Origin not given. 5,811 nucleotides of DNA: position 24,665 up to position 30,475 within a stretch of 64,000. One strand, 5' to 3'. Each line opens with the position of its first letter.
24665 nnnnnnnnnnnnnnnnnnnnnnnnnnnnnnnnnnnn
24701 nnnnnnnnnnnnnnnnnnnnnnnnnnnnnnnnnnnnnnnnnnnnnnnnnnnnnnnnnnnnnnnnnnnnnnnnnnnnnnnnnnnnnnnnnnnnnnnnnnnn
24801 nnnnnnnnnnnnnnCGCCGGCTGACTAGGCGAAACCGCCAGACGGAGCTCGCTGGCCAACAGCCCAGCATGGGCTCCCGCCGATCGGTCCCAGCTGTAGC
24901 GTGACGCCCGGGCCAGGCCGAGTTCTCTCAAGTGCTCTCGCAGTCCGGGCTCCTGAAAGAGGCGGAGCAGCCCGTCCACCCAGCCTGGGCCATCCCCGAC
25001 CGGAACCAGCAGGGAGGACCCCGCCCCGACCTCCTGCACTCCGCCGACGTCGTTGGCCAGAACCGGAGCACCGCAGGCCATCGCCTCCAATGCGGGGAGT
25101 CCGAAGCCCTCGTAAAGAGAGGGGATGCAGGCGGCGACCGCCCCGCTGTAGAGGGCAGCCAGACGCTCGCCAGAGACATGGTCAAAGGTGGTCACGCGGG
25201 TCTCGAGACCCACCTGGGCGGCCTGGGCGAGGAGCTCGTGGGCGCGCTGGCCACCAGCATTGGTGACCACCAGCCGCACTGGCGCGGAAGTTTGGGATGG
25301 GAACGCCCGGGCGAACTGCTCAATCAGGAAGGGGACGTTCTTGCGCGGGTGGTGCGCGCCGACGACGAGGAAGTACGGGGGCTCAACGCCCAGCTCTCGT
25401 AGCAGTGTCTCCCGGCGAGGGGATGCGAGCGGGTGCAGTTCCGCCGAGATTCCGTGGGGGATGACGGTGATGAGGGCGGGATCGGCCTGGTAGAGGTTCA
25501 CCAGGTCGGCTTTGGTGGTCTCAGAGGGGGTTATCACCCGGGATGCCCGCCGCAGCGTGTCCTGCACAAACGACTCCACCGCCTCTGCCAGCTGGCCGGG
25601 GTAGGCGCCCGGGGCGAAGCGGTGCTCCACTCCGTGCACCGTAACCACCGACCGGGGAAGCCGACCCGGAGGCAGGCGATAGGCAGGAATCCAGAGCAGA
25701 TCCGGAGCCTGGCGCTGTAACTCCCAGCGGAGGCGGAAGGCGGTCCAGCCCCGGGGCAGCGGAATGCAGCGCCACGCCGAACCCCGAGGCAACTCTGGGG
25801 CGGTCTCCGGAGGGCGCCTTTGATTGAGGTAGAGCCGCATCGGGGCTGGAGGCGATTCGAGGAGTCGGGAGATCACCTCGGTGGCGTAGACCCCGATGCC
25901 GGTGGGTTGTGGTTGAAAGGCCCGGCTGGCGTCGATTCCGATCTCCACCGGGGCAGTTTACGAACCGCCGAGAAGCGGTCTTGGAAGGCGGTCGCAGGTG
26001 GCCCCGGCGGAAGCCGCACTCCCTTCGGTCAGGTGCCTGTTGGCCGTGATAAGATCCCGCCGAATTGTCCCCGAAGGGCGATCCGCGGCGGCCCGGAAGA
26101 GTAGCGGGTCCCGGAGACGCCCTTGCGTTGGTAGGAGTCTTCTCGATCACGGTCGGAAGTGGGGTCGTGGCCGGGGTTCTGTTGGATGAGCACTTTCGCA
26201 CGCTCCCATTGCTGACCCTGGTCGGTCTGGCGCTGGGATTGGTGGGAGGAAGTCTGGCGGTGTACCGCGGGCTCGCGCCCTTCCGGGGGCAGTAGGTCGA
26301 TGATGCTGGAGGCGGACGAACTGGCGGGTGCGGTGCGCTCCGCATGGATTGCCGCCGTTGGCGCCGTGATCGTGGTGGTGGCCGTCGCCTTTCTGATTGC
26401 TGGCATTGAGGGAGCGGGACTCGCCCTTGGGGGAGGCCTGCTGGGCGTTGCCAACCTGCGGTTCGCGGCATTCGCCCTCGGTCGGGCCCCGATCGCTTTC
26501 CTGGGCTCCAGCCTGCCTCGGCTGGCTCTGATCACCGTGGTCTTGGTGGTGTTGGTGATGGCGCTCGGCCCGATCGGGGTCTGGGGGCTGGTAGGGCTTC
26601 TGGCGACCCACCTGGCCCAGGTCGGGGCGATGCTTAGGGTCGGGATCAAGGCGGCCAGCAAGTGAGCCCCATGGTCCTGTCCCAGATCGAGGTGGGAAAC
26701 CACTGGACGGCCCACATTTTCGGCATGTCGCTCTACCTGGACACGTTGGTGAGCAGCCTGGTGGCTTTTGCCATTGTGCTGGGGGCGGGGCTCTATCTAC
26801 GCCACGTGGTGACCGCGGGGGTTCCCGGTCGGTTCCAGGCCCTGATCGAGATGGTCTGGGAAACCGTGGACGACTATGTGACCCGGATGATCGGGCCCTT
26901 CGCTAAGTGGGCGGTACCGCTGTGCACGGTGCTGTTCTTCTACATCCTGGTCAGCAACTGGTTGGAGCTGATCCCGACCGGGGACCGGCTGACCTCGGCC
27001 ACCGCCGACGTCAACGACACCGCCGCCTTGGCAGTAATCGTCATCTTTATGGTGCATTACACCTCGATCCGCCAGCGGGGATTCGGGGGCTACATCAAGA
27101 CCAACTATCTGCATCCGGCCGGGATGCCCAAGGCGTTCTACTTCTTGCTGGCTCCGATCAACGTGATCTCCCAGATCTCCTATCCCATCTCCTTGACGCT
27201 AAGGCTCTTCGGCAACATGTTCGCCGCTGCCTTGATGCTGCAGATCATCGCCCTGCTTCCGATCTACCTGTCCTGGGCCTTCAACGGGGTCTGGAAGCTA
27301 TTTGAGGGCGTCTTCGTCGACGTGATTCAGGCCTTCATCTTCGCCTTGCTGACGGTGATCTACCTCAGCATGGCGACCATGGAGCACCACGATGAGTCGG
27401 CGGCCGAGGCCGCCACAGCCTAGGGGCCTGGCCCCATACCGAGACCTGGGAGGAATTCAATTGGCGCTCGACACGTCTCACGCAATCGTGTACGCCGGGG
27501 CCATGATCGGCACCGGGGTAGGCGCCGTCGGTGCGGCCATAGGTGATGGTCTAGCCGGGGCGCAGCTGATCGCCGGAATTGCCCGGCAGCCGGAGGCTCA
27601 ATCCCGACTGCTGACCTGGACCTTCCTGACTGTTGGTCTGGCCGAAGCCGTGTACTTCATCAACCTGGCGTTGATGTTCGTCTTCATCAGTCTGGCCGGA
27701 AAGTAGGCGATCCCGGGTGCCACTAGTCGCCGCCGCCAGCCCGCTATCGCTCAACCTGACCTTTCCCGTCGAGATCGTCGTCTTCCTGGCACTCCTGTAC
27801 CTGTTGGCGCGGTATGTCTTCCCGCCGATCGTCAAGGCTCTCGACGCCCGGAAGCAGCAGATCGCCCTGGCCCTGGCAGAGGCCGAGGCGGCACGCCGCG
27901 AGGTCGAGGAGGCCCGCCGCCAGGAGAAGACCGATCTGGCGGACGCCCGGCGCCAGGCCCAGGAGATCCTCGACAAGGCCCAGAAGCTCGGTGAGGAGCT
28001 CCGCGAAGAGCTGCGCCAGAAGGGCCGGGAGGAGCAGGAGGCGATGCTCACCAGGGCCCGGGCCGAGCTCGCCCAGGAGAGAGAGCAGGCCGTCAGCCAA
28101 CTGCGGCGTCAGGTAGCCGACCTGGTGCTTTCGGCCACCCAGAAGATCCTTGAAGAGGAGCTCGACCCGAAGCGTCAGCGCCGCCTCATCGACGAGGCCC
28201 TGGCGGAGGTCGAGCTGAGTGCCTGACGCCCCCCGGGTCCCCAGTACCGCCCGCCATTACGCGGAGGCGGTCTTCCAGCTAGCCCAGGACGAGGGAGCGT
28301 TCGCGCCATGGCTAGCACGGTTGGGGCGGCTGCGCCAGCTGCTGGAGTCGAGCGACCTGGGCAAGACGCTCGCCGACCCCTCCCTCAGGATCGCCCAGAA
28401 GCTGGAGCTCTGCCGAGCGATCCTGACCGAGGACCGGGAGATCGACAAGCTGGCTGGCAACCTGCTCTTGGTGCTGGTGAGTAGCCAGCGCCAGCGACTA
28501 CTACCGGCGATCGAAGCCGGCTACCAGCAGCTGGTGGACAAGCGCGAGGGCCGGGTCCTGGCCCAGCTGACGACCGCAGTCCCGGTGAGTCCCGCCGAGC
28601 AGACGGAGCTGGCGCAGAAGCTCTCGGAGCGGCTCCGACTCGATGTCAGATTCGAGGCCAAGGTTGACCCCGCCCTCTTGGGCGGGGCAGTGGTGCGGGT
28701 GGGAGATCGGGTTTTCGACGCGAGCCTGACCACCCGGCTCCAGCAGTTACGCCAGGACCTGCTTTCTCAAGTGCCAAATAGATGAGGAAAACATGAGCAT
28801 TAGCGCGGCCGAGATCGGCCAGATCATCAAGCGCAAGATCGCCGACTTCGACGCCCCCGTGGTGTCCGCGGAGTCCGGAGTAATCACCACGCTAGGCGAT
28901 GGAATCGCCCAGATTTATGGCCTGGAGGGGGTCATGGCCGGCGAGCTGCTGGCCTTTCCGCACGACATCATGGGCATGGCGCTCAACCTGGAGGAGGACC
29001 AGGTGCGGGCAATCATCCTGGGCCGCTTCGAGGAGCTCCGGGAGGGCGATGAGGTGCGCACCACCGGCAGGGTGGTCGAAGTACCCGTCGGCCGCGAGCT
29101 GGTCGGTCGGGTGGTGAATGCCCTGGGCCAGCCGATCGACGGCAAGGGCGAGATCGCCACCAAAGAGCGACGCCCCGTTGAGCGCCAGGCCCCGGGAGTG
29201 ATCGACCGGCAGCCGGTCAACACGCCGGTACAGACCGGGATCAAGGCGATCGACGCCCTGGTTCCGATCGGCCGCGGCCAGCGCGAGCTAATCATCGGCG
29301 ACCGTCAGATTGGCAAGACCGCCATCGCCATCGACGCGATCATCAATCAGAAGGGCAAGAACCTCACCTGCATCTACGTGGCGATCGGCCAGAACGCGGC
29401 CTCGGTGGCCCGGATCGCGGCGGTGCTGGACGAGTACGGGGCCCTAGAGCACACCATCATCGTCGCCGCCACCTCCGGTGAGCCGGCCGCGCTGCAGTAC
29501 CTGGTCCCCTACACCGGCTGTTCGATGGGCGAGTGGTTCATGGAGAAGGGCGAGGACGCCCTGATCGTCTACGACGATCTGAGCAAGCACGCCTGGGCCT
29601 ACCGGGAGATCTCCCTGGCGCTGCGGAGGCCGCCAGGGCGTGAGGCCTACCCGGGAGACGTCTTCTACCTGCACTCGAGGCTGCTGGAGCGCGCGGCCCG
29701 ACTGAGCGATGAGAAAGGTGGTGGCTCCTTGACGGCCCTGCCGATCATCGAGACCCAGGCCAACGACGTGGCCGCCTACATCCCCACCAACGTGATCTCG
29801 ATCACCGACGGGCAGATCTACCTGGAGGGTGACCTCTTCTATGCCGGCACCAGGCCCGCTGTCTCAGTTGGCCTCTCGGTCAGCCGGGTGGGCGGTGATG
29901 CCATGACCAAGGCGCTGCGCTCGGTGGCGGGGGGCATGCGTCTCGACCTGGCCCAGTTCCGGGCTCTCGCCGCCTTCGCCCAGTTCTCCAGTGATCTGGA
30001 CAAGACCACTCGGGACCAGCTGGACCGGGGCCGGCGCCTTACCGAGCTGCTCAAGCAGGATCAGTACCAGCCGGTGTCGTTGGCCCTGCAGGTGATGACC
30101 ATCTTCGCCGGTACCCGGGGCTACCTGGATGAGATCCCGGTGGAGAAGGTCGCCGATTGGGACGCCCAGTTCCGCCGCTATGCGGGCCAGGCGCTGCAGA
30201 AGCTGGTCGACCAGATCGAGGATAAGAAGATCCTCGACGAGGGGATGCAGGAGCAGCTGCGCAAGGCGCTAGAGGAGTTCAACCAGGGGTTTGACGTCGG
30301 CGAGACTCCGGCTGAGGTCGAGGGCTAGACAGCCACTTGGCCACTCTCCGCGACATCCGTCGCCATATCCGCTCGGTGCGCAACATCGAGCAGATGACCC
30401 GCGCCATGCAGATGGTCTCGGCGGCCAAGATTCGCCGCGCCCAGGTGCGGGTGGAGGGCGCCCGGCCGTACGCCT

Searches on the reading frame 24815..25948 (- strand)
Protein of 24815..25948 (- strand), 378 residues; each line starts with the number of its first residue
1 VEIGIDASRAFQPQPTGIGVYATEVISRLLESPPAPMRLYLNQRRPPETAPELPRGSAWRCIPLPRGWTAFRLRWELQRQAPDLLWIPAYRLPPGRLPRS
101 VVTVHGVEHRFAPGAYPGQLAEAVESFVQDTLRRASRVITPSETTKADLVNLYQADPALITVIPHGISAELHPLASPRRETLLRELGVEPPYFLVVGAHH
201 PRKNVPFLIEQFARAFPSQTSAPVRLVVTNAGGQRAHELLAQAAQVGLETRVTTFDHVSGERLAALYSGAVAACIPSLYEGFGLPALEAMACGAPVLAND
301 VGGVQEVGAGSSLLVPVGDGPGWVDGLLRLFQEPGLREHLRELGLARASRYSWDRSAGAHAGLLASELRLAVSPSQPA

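Call 33: search_protein_families(library=pfam, proteins=[window:24815-25948:-], max_evalue=0.00001)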
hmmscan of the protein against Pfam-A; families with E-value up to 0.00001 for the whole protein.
window:24815-25948:- (378 aa): 5 families
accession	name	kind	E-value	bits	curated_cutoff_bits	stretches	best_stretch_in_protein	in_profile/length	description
PF00534.26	Glycos_transf_1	-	1.6e-24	86.8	26.4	1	189-342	14-167/172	Glycosyl transferases group 1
PF13692.12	Glyco_trans_1_4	-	2.5e-24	86.6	27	1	191-332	2-141/142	Glycosyl transferases group 1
PF13439.12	Glyco_transf_4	-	1e-14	55.3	28.5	1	17-170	3-169/170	Glycosyltransferase Family 4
PF20706.3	GT4-conflict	-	2.8e-11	43.5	26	1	187-306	194-318/385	Family 4 Glycosyltransferase in conflict systems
PF13579.12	Glyco_trans_4_4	-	3.9e-09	37.5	29.7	1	16-166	1-158/158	Glycosyl transferase 4-like domain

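Call 62: search_protein_families(library=ncbifam, proteins=[window:24815-25948:-], max_evalue=0.00001)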
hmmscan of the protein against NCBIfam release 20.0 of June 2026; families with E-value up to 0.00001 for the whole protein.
window:24815-25948:- (378 aa): 15 families
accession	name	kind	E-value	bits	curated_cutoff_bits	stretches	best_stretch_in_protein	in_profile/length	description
TIGR03449.1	mycothiol_MshA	equivalog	1.5e-27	96.5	462.5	1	129-359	159-395/406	D-inositol-3-phosphate glycosyltransferase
TIGR04047.1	MSMEG_0565_glyc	hypoth_equivalog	3.5e-23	82.3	259.85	1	126-362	130-369/373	MSMEG_0565 family glycosyltransferase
TIGR02149.1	glgA_Coryne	subfamily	3.5e-21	75.8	302.4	1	126-319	135-335/391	glycogen synthase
TIGR04157.1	glyco_rSAM_CFB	subfamily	2.7e-14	53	400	1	130-307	165-338/406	TIGR04157 family glycosyltransferase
TIGR03088.1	stp2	hypoth_equivalog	6.6e-14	51.7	409.05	1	156-361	158-367/374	TIGR03088 family PEP-CTERM/XrtA system glycosyltransferase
TIGR03999.1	thiol_BshA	equivalog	8.9e-13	47.9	273.7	1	126-351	136-357/375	N-acetyl-alpha-D-glucosaminyl L-malate synthase BshA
TIGR04063.1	stp3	hypoth_equivalog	1.4e-12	47.3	442.05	1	129-356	152-384/397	TIGR04063 family PEP-CTERM/XrtA system glycosyltransferase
NF038229.1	Glyco4_Geo_Pelo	equivalog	2.2e-12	46.6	400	1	124-363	99-332/338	GPMC system family 4 glycosyltransferase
NF041876.1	EPS_EpsE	equivalog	3.9e-11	42.8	400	1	231-354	256-383/389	exopolysaccharide biosynthesis GT4 family glycosyltransferase EpsE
NF053787.1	GlcN_PG_synth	equivalog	1.9e-10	40.2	480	1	120-355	129-347/361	N-acetylglucosaminyl phosphatidylglycerol synthase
TIGR02472.1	sucr_P_syn_N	equivalog_domain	7.7e-10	38.2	576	1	130-354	180-428/439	sucrose-phosphate synthase, putative, glycosyltransferase domain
TIGR02095.1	glgA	subfamily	2.7e-08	32.9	328.45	1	177-306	277-405/477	glycogen/starch synthase, ADP-glucose type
NF038295.1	EPS_HpsP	equivalog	2.1e-07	30.3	550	1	162-312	180-331/388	hormogonium polysaccharide biosynthesis glycosyltransferase HpsP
NF012028.0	PRK15484.1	subfamily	5.3e-07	29.1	618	1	127-307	132-315/380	lipopolysaccharide N-acetylglucosaminyltransferase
NF050063.1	ProtGlycPglJ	equivalog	6.2e-07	29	500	1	127-351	137-350/363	N-acetylgalactosamine-N,N'-diacetylbacillosaminyl-diphospho-undecaprenol 4-alpha-N-acetylgalactosaminyltransferase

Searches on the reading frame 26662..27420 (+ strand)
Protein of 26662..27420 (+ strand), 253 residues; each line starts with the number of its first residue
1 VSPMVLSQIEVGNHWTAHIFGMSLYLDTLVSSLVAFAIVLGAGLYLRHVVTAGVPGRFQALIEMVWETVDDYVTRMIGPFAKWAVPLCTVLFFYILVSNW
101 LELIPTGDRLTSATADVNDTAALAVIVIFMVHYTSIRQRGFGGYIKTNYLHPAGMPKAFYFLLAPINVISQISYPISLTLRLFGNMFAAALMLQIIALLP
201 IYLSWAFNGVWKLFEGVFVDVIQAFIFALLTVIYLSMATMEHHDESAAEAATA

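Call 33: search_protein_families(library=pfam, proteins=[window:26662-27420:+], max_evalue=0.00001)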
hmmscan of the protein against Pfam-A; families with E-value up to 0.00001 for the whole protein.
window:26662-27420:+ (253 aa): 1 family
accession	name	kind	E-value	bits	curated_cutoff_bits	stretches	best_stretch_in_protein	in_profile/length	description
PF00119.25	ATP-synt_A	-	1.8e-47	162.5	33.9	1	30-236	2-217/217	ATP synthase A chain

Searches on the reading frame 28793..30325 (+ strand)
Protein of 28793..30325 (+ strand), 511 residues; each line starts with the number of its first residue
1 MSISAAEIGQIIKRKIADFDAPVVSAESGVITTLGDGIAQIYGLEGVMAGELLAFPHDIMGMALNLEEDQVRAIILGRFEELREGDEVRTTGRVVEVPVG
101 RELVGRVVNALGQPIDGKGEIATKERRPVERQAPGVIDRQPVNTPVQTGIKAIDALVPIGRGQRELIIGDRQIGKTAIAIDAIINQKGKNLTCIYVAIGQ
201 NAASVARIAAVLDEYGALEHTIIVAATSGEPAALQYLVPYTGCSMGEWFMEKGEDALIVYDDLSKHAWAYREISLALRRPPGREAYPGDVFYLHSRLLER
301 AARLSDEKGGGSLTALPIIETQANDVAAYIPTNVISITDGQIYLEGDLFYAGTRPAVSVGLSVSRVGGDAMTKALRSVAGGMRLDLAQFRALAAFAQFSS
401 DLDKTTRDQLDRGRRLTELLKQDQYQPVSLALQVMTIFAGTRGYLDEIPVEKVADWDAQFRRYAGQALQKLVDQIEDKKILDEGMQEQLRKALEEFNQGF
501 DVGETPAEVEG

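Call 34: search_protein_families(library=pfam, proteins=[window:28793-30325:+], max_evalue=0.00001)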
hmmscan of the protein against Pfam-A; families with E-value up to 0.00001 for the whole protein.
window:28793-30325:+ (511 aa): 3 families
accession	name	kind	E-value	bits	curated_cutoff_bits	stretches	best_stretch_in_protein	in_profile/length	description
PF00006.31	ATP-synt_ab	-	4.4e-79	265.5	29.5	1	149-364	1-213/213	ATP synthase alpha/beta family, nucleotide-binding domain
PF00306.32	ATP-synt_ab_C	-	3.8e-43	147.3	27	1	372-496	2-126/126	ATP synthase alpha/beta chain, C terminal domain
PF02874.29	ATP-synt_ab_N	-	9.8e-15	55.3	20.9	1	24-92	1-69/69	ATP synthase alpha/beta family, beta-barrel domain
